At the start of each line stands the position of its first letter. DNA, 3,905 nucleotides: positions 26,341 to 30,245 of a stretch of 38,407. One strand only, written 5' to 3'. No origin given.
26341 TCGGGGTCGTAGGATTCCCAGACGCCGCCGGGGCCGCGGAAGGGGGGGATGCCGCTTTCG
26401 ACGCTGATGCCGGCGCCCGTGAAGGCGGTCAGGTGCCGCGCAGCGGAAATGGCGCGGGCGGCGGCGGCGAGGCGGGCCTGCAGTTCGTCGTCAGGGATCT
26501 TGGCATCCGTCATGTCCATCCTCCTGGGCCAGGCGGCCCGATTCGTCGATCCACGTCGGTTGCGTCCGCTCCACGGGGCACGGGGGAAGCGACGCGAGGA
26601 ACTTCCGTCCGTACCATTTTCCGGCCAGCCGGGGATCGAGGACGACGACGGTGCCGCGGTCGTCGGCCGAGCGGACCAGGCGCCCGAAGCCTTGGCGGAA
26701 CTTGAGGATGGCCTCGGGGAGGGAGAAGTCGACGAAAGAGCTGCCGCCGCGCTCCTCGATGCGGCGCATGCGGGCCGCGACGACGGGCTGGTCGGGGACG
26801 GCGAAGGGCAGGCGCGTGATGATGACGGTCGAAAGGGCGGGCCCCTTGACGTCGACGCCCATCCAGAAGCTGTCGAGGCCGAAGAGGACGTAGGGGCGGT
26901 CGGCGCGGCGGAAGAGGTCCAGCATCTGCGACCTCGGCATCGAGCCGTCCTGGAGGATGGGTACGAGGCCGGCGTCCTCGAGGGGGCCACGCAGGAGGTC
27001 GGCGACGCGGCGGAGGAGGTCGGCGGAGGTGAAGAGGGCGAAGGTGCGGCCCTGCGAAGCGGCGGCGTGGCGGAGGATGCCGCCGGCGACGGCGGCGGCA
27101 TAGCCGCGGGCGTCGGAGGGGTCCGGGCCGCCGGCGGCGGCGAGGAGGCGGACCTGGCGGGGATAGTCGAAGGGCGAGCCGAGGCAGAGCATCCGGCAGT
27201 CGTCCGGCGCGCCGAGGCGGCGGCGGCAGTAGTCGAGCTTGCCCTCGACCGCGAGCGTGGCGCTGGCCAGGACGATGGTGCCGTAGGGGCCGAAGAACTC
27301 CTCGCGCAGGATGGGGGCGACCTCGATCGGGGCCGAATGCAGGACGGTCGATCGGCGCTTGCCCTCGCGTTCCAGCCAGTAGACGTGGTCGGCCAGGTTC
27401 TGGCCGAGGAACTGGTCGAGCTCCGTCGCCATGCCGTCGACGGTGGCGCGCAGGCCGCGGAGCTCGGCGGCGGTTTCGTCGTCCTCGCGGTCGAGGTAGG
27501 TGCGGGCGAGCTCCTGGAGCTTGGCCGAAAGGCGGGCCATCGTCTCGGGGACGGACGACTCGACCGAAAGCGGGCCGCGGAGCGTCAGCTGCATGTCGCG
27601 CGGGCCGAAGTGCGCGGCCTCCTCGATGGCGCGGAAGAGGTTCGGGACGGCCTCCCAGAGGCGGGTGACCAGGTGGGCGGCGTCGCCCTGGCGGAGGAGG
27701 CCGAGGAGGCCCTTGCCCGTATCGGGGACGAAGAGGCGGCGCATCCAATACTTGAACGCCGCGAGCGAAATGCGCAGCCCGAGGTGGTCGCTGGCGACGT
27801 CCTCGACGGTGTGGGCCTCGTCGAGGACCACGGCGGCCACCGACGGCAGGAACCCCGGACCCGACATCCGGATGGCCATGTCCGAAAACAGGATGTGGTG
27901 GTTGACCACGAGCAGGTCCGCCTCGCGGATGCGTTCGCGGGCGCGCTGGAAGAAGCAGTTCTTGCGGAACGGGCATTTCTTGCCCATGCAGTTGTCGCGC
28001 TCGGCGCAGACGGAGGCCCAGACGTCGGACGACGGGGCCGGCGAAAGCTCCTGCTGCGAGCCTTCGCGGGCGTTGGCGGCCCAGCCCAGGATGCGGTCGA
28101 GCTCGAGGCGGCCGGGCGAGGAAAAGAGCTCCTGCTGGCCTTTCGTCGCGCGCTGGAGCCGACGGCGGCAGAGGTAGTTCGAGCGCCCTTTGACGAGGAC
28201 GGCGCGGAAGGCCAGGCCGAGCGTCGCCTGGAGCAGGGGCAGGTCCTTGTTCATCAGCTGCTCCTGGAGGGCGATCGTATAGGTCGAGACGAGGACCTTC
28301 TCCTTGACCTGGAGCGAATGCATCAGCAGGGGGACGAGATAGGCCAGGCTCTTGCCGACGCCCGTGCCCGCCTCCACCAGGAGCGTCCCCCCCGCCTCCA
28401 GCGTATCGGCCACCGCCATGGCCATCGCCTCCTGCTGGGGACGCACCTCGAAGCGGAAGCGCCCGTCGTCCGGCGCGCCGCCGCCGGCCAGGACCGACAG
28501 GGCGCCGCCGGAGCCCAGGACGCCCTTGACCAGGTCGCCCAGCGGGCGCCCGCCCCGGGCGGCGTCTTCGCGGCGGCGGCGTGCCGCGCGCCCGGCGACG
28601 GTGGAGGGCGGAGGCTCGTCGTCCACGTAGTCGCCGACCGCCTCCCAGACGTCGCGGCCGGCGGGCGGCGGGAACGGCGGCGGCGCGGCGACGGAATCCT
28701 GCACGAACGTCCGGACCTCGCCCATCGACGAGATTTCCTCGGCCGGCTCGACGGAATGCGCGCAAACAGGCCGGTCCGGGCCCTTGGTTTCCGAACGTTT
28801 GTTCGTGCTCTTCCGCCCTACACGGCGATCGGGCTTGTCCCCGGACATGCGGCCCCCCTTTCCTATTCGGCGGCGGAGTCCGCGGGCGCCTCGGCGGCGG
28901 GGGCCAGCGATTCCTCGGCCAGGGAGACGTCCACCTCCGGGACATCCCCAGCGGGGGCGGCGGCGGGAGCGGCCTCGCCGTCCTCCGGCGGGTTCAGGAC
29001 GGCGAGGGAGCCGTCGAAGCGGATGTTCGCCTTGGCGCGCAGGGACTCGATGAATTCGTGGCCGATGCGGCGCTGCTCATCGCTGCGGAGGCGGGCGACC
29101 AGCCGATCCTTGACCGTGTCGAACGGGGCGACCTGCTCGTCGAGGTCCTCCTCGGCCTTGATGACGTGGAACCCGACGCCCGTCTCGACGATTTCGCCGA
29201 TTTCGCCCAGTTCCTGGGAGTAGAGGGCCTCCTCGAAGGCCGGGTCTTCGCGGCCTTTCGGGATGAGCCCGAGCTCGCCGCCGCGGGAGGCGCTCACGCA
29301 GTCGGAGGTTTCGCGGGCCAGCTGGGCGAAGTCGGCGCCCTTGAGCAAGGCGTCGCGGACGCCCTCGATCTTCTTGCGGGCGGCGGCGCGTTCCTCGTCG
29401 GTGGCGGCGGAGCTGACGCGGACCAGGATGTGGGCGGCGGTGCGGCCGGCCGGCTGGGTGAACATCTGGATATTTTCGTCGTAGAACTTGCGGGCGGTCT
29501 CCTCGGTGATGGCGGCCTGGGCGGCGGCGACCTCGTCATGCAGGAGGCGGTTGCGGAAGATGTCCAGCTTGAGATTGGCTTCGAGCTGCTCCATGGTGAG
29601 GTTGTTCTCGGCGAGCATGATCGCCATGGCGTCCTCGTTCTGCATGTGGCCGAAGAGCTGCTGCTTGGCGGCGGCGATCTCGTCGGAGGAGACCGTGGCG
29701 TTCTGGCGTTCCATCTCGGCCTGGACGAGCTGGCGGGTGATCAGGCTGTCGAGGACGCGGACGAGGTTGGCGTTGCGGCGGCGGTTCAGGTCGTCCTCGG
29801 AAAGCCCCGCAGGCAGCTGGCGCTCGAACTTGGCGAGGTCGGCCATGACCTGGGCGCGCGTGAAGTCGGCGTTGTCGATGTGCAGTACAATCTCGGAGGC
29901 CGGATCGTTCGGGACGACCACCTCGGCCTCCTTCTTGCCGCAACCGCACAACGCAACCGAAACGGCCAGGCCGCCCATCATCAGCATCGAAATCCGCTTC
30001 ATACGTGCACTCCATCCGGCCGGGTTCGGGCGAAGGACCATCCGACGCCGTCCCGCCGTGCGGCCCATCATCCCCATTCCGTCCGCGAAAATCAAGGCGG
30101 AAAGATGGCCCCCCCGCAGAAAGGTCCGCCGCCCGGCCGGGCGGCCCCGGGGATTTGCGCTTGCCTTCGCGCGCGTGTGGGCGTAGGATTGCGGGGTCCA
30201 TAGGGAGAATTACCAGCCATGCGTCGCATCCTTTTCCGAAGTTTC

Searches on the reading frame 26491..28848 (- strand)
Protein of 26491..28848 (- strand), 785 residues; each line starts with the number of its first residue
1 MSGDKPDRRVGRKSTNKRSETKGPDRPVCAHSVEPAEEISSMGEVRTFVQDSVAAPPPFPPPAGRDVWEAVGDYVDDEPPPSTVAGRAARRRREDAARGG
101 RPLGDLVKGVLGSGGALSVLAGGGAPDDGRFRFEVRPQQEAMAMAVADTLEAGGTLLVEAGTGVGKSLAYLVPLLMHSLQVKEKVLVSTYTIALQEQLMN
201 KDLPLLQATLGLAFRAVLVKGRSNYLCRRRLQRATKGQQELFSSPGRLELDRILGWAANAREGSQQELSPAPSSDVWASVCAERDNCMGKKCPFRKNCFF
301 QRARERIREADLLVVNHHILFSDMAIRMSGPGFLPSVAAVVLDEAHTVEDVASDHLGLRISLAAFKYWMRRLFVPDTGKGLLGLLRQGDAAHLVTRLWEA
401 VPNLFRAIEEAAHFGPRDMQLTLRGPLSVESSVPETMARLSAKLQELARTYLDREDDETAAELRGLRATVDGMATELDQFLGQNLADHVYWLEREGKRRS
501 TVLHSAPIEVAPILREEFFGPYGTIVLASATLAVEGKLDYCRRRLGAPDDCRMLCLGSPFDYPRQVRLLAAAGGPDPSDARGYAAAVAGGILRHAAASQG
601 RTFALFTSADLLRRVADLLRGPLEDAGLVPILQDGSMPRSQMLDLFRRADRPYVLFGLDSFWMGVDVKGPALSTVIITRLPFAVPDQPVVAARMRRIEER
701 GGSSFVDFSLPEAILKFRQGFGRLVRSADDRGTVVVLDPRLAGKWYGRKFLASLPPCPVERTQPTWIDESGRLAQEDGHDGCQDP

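Call 51: search_protein_families(library=pfam, proteins=[window:26491-28848:-], max_evalue=0.00001)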
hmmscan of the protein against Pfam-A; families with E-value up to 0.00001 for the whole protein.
window:26491-28848:- (785 aa): 2 families
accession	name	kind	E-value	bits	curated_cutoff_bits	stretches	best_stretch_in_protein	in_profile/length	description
PF13307.12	Helicase_C_2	-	1.2e-39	136.5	25.3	1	592-756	2-169/170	Helicase C-terminal domain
PF00270.35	DEAD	-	1.7e-12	47.8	26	1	145-249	11-106/167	DEAD/DEAH box helicase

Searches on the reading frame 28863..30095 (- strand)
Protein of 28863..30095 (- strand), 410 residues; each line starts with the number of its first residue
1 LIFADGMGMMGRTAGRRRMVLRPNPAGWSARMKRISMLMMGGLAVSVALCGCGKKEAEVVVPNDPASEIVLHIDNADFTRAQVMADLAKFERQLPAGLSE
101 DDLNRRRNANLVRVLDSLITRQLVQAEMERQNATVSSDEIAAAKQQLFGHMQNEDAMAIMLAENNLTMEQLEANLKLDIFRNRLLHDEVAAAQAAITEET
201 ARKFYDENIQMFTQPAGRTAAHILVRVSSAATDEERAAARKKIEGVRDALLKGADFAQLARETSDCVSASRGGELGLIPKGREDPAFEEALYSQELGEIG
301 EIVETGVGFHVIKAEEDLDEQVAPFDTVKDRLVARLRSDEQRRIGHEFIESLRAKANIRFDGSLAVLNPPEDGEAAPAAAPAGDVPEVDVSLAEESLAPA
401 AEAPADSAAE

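Call 51: search_protein_families(library=pfam, proteins=[window:28863-30095:-], max_evalue=0.00001)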
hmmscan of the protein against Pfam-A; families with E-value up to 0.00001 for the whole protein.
window:28863-30095:- (410 aa): 4 families
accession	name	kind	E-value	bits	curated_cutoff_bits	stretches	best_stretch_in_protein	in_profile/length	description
PF00639.27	Rotamase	-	2.5e-23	83.3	21.7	1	222-315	1-96/97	PPIC-type PPIASE domain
PF13616.12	Rotamase_3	-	3.1e-22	79.8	22.5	1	213-315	11-113/116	PPIC-type PPIASE domain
PF13145.12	Rotamase_2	-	1.2e-14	55.6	27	1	196-330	1-121/121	PPIC-type PPIASE domain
PF13624.11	SurA_N_3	-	4.9e-09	36.7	27.2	1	35-184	13-161/162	SurA-like N-terminal domain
